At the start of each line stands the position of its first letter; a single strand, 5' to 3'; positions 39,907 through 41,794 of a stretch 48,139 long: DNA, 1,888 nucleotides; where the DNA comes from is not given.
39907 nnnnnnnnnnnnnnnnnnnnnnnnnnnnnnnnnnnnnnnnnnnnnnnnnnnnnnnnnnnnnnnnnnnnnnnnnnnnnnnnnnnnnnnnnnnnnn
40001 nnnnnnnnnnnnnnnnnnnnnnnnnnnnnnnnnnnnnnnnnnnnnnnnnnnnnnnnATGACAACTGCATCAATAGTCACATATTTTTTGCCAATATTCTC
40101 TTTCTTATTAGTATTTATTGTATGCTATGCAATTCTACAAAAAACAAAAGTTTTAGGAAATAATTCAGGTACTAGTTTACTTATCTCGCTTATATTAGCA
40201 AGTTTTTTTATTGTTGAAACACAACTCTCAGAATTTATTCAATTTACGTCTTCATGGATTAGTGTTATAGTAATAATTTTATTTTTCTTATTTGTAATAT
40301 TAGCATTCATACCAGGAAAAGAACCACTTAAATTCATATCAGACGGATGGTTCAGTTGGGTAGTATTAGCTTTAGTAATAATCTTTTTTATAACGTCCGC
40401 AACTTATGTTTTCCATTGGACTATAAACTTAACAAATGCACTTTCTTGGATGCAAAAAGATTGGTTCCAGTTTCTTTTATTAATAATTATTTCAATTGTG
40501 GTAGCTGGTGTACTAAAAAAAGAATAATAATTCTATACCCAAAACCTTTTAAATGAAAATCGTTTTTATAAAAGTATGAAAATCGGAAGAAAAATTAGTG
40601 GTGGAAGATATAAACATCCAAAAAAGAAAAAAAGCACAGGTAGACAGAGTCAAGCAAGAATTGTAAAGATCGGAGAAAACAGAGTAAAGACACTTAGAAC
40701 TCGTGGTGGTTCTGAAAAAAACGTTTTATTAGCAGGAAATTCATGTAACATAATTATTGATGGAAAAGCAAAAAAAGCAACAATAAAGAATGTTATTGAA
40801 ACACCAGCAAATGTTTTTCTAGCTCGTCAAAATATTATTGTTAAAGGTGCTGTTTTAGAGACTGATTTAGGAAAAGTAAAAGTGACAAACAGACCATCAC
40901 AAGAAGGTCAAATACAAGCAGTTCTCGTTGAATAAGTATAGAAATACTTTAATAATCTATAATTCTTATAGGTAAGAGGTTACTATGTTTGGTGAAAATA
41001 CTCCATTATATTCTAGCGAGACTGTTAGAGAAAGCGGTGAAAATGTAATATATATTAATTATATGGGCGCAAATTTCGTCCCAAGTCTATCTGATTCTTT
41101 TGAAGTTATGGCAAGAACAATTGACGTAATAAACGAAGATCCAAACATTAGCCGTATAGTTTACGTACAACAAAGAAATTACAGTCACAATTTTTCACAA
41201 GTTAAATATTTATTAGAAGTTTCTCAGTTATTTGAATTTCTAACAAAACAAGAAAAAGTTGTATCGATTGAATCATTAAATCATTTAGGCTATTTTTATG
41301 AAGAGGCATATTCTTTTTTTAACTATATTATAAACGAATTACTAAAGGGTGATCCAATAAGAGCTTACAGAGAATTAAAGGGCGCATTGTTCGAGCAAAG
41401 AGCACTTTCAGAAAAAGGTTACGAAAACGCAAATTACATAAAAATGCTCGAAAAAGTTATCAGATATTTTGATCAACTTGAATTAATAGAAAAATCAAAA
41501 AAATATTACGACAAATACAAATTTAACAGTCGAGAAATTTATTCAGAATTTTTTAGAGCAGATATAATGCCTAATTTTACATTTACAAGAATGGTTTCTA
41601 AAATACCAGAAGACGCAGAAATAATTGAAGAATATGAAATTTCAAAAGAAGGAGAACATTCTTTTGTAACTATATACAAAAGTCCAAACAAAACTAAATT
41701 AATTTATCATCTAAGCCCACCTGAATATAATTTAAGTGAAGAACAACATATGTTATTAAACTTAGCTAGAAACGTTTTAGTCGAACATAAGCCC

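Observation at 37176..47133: Atypical type-IV-filament/secretion-like locus: oversized FlaI-type ATPase and FlaJ-type platform with an unusual accessory set and no pilin or prepilin peptidase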

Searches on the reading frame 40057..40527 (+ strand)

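Call 3: search_protein_families(library=pfam, proteins=[window:40057-40527:+], max_evalue=0.1)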
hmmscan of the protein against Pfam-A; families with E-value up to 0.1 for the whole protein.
window:40057-40527:+ (156 aa): 1 family
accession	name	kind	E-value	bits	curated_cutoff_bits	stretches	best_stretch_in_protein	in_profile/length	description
PF09586.16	YfhO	-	0.025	13.4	28.5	1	13-124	344-447/835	Bacterial membrane protein YfhO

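Call 35: search_protein_families(library=ncbifam, proteins=[window:40057-40527:+], max_evalue=0.1)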
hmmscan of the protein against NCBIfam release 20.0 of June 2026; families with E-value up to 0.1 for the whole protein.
window:40057-40527:+ (156 aa): 0 families

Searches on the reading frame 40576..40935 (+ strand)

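Call 3: search_protein_families(library=pfam, proteins=[window:40576-40935:+], max_evalue=0.1)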
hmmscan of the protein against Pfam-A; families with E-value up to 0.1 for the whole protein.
window:40576-40935:+ (119 aa): 1 family
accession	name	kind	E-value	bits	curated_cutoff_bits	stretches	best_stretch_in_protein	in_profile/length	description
PF01201.27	Ribosomal_S8e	-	5.2e-24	85.4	30.2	1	4-118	6-133/133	Ribosomal protein S8e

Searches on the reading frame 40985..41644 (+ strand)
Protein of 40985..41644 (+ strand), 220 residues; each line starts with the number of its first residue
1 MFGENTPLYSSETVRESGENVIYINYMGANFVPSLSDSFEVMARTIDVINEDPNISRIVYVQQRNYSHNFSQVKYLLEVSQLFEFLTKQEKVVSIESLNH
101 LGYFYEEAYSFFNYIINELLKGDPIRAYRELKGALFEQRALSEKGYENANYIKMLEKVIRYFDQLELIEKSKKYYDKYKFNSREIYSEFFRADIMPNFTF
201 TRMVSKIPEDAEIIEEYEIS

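Call 67: predict_structure(alignment_id=A5)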
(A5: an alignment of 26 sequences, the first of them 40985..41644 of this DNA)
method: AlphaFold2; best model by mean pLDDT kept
length: 220 residues; sequences in the alignment: 26
mean_pLDDT: 84.9   pTM: 0.79
mean pLDDT of the five models: 84.9, 84.8, 83.0, 80.2, 66.2
residues with pLDDT >= 90: 113; 70-90: 77; 50-70: 16; < 50: 14
segments of 3 or more residues with pLDDT < 50: 197-206, 218-220
pLDDT, mean of each block of 10 residues (from residue 1): 75 83 86 88 91 83 78 93 94 89 92 96 96 96 91 96 97 91 90 58 49 54
secondary structure, 60 per line:
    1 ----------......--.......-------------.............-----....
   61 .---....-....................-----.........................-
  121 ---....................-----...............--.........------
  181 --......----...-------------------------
elements in order: E11-16 E19-25 H39-51 E57-61 E65-68 H70-89 H95-119 H124-143 H149-163 H166-174 H183-188 E193-195

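Call 71: fold_search(model_id=the predicted structure, library=pdb)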
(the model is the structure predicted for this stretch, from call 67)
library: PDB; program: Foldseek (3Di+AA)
matches with E <= 10: 323; with E <= 0.001: 0
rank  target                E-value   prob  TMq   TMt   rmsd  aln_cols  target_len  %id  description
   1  1k23_A                1.4e-01  0.63  0.19  0.15   8.6        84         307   12  Inorganic Pyrophosphatase (Family II) from Bacillus subtilis (released 2001-10-31)
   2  1k20_A                1.8e-01  0.90  0.23  0.17   6.5        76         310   14  Inorganic Pyrophosphatase (family II) from Streptococcus gordonii at 1.5 A resolution (released 2001-10-31)
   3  1k23_C                1.9e-01  0.57  0.19  0.15   8.6        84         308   12  Inorganic Pyrophosphatase (Family II) from Bacillus subtilis (released 2001-10-31)
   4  1wpp_A                3.0e-01  0.82  0.23  0.17   6.5        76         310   14  Structure of Streptococcus gordonii inorganic pyrophosphatase (released 2004-11-23)
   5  1i74_A                3.0e-01  0.75  0.23  0.17   8.4        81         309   12  STREPTOCOCCUS MUTANS INORGANIC PYROPHOSPHATASE (released 2001-06-06)
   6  2enx_A                4.0e-01  0.44  0.19  0.14   9.0        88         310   16  Structure of the family II inorganic pyrophosphatase from Streptococcus agalactiae at 2.8 resolution (released 2007-05-29)
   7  1wpm_A                4.0e-01  0.35  0.18  0.14   8.7        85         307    9  Structure of Bacillus subtilis inorganic pyrophosphatase (released 2004-11-23)
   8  4b2o_A                5.3e-01  0.54  0.18  0.16   6.4        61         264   26  Crystal structure of Bacillus subtilis YmdB, a global regulator of late adaptive responses. (released 2013-07-24)
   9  2iw4_B                5.3e-01  0.33  0.20  0.15   8.5        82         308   11  CRYSTAL STRUCTURE OF BASILLUS SUBTILIS FAMILY II INORGANIC PYROPHOSPHATASE MUTANT, H98Q, IN COMPLEX WITH PNP (released 2006-11-07)
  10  4rpa_A                5.6e-01  0.44  0.19  0.14   7.9        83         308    8  Crystal structure of inorganic pyrophosphatase from Staphylococcus aureus in complex with Mn2+ (released 2015-01-21)
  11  2iw4_A                5.9e-01  0.33  0.19  0.15   8.6        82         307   10  CRYSTAL STRUCTURE OF BASILLUS SUBTILIS FAMILY II INORGANIC PYROPHOSPHATASE MUTANT, H98Q, IN COMPLEX WITH PNP (released 2006-11-07)
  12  6vck_A                6.6e-01  0.33  0.17  0.14   4.6        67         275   12  Crystal structure of E.coli RppH-DapF in complex with GDP, Mg2+ and F- (released 2020-02-05)
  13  3ajv_A                7.0e-01  0.47  0.20  0.25   4.7        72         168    8  Splicing endonuclease from Aeropyrum pernix (released 2010-11-17)
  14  2eb0_A                7.4e-01  0.35  0.19  0.15   6.8        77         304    9  Crystal structure of Methanococcus jannaschii putative family II inorganic pyrophosphatase (released 2007-08-07)
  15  2cv9_A                7.4e-01  0.21  0.13  0.12   6.9        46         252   24  Crystal structure of a hypothetical protein from Thermus thermophilus HB8 (released 2005-12-01)
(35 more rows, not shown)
